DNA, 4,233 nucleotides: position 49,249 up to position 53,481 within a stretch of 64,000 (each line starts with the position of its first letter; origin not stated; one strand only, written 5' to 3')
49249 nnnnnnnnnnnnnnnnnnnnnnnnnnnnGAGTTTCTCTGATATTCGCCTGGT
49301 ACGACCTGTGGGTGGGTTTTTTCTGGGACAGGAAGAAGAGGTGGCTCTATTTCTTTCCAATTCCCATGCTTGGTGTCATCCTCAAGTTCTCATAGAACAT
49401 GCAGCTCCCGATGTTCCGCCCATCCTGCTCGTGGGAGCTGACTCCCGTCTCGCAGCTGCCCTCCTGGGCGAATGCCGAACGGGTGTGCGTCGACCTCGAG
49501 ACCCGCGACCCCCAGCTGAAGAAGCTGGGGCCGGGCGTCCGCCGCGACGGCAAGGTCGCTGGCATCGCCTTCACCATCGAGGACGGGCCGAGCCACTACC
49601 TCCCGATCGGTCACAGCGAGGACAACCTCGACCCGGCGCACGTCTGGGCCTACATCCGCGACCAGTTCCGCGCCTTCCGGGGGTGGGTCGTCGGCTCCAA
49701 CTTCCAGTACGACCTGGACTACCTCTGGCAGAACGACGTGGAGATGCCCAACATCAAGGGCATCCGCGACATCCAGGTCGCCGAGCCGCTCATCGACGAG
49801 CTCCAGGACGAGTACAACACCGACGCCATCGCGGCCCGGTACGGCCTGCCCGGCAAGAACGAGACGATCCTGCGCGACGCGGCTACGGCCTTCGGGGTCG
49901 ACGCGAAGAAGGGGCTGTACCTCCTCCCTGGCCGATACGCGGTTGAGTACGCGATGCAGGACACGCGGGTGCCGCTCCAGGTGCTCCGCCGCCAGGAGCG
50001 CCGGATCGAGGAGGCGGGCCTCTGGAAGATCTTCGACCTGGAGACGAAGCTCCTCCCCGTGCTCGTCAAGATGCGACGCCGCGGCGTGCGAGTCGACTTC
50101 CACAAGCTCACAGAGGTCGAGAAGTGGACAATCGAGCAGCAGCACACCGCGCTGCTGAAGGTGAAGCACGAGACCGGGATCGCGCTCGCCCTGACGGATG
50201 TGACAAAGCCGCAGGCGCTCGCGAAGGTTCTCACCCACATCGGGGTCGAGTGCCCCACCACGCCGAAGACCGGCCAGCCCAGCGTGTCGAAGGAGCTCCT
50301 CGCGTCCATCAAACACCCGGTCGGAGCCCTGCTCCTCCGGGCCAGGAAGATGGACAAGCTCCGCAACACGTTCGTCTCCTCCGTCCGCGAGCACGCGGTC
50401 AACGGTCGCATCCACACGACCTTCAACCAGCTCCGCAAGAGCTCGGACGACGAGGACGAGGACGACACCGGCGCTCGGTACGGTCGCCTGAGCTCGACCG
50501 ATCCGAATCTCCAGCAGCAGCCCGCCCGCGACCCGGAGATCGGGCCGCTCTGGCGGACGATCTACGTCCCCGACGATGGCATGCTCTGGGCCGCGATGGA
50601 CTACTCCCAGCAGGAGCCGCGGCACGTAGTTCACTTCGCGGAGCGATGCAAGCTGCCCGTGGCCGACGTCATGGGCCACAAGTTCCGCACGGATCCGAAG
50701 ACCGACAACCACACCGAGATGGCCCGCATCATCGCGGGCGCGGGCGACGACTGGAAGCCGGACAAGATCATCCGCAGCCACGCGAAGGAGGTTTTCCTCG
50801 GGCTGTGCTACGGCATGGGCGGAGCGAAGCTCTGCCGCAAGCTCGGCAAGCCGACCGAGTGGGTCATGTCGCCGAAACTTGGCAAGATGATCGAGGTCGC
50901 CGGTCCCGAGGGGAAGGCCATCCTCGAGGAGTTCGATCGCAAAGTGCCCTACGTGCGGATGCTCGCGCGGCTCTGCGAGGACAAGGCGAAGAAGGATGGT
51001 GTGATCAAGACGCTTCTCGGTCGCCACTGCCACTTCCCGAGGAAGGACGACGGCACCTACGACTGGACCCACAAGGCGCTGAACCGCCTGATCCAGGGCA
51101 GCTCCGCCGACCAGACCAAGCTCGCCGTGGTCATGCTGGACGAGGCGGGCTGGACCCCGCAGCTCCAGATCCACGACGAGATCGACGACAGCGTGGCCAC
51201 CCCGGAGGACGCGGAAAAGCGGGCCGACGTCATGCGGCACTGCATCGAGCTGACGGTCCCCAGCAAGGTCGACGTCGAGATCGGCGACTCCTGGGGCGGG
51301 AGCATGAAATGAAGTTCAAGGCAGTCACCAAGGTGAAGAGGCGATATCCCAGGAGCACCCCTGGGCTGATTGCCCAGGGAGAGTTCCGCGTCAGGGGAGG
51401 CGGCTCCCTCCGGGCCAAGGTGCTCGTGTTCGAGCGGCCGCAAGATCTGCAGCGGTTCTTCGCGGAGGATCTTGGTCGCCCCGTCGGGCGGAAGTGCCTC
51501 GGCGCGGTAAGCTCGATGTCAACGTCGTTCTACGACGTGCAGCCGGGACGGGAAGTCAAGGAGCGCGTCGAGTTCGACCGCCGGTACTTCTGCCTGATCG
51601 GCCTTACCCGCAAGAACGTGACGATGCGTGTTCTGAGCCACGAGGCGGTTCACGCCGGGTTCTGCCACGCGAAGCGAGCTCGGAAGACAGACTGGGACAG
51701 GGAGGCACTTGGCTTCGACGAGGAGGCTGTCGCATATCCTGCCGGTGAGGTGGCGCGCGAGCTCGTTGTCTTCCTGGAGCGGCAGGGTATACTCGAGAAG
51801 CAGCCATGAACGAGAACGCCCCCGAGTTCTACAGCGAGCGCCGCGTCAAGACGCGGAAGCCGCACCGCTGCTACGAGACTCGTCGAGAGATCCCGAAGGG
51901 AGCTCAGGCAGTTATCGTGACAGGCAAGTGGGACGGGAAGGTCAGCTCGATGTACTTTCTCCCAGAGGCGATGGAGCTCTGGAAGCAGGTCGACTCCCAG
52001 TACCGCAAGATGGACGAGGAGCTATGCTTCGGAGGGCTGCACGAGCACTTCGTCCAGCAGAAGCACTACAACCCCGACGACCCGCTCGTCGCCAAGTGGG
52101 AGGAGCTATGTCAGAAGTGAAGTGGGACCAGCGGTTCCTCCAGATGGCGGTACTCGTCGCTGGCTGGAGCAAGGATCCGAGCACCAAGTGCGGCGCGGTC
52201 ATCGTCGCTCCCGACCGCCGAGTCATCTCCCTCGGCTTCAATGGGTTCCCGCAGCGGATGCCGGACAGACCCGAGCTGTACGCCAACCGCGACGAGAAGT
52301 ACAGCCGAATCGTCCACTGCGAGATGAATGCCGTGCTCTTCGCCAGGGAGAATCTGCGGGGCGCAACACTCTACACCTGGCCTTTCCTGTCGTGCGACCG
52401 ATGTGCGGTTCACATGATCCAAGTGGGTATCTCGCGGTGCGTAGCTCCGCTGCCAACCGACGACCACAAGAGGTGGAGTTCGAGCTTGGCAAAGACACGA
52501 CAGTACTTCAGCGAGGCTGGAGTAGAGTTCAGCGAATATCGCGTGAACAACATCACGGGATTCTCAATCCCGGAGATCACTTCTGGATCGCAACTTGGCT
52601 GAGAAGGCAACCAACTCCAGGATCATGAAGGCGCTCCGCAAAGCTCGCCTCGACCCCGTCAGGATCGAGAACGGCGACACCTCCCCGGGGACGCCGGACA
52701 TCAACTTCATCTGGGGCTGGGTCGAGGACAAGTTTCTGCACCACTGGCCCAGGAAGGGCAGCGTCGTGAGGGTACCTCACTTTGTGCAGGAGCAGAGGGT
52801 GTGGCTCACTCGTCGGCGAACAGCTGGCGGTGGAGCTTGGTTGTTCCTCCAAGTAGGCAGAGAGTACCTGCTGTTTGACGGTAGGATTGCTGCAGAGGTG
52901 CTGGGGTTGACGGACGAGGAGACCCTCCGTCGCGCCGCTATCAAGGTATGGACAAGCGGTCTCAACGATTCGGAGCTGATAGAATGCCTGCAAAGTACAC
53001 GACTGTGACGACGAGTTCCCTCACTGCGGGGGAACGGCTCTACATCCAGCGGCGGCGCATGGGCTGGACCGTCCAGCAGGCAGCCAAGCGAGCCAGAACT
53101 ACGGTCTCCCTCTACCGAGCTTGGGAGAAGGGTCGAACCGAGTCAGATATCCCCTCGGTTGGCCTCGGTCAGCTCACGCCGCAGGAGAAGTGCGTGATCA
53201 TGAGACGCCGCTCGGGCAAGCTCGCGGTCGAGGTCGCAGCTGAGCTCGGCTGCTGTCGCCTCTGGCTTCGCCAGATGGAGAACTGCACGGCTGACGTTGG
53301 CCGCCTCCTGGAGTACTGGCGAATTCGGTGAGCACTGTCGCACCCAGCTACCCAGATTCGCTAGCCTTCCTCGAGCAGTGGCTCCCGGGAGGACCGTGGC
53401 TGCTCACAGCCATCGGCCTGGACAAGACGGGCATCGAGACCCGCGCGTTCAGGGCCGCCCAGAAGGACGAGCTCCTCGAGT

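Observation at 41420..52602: Complete thymidine hypermodification pathway of the glycine/FAD/acetyl type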

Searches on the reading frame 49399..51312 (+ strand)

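Call 6: search_protein_families(library=pfam, proteins=[window:49399-51312:+], max_evalue=0.01)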
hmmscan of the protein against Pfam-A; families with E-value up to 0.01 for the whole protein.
window:49399-51312:+ (637 aa): 1 family
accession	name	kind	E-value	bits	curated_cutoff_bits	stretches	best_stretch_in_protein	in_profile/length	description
PF00476.26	DNA_pol_A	-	1.2e-49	169.7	34.3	1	267-633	31-380/381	DNA polymerase family A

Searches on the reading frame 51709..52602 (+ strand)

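Call 6: search_protein_families(library=pfam, proteins=[window:51709-52602:+], max_evalue=0.01)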
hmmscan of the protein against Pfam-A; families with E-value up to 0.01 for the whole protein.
window:51709-52602:+ (297 aa): 2 families
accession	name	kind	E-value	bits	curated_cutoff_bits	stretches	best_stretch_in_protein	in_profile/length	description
PF00383.29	dCMP_cyt_deam_1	-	1.3e-15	57.6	25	1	138-245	2-99/102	Cytidine and deoxycytidylate deaminase zinc-binding region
PF14437.12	MafB19-deam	-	0.00083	19.7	27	1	142-246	6-99/142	MafB19-like deaminase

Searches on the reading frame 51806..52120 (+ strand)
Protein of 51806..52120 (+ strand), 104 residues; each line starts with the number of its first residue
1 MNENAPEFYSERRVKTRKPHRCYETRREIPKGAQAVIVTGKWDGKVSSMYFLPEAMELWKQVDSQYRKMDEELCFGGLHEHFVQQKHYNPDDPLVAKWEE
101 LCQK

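Call 6: search_protein_families(library=pfam, proteins=[window:51806-52120:+], max_evalue=0.01)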
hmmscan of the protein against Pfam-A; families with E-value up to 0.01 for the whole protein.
window:51806-52120:+ (104 aa): 0 families

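Call 17: search_protein_families(library=pfam, proteins=[window:51806-52120:+], max_evalue=1)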
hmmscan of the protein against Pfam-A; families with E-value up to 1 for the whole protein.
window:51806-52120:+ (104 aa): 0 families

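Call 18: search_protein_families(library=phrogs, proteins=[window:51806-52120:+], max_evalue=0.001)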
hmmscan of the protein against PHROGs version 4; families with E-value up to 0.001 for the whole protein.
window:51806-52120:+ (104 aa): 3 families
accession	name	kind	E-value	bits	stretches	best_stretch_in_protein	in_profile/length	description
phrog_16244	-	unknown function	3.6e-08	34.7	1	11-73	8-67/87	-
phrog_19515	-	unknown function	1.3e-05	26.6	1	7-63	24-83/117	-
phrog_7314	-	unknown function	3.3e-05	25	1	8-52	3-47/134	-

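Call 41: search_protein_families(library=ncbifam, proteins=[window:51806-52120:+], max_evalue=0.1)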
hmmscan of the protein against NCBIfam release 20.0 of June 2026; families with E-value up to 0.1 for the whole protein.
window:51806-52120:+ (104 aa): 1 family
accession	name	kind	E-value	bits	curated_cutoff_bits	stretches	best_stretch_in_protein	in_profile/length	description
NF006255.0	PRK08402.1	equivalog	0.086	11.7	442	1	40-97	110-170/355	replication factor A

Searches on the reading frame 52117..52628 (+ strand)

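Call 6: search_protein_families(library=pfam, proteins=[window:52122-52628:+], max_evalue=0.01)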
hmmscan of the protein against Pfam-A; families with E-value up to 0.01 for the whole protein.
window:52122-52628:+ (168 aa): 0 families

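Call 41: search_protein_families(library=ncbifam, proteins=[window:52117-52602:+], max_evalue=0.1)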
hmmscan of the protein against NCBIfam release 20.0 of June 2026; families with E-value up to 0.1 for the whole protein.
window:52117-52602:+ (161 aa): 2 families
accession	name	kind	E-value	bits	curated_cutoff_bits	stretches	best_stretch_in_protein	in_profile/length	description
NF041025.1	antiphage_deaminase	equivalog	5.1e-13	48.7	400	2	61-109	333-384/437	anti-phage dCTP deaminase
TIGR02571.1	ComEB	equivalog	1.5e-08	34.7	219.45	1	2-107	4-111/151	ComE operon protein 2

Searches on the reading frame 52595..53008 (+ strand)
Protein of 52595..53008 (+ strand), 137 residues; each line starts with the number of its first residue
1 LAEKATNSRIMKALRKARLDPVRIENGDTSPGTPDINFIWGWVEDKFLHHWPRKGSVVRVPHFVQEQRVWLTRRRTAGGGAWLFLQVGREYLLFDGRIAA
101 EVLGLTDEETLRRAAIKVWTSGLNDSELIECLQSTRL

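Call 6: search_protein_families(library=pfam, proteins=[window:52595-53008:+], max_evalue=0.01)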
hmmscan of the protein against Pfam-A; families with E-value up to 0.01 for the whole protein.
window:52595-53008:+ (137 aa): 0 families

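Call 17: search_protein_families(library=pfam, proteins=[window:52595-53008:+], max_evalue=1)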
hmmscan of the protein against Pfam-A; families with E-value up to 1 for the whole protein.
window:52595-53008:+ (137 aa): 0 families

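Call 18: search_protein_families(library=phrogs, proteins=[window:52595-53008:+], max_evalue=0.001)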
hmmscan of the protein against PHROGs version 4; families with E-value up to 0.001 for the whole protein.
window:52595-53008:+ (137 aa): 1 family
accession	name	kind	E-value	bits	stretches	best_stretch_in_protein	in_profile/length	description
phrog_2165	-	DNA, RNA and nucleotide metabolism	3.8e-28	99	1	3-135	4-140/141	DNA helicase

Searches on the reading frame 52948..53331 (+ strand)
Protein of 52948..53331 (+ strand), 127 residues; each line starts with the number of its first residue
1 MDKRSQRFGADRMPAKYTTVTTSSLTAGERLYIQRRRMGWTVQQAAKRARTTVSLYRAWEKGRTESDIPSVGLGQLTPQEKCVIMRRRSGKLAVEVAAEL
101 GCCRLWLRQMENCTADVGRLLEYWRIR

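Call 6: search_protein_families(library=pfam, proteins=[window:52948-53331:+], max_evalue=0.01)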
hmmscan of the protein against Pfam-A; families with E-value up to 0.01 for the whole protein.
window:52948-53331:+ (127 aa): 3 families
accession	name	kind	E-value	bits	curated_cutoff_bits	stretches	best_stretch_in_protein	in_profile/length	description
PF13560.12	HTH_31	-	3.6e-07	30.8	27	1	28-64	3-39/64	Helix-turn-helix domain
PF01381.28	HTH_3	-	0.00014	22.2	23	1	34-66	4-36/55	Helix-turn-helix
PF12844.13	HTH_19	-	0.0069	16.7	30.2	0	28-64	1-37/64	Helix-turn-helix domain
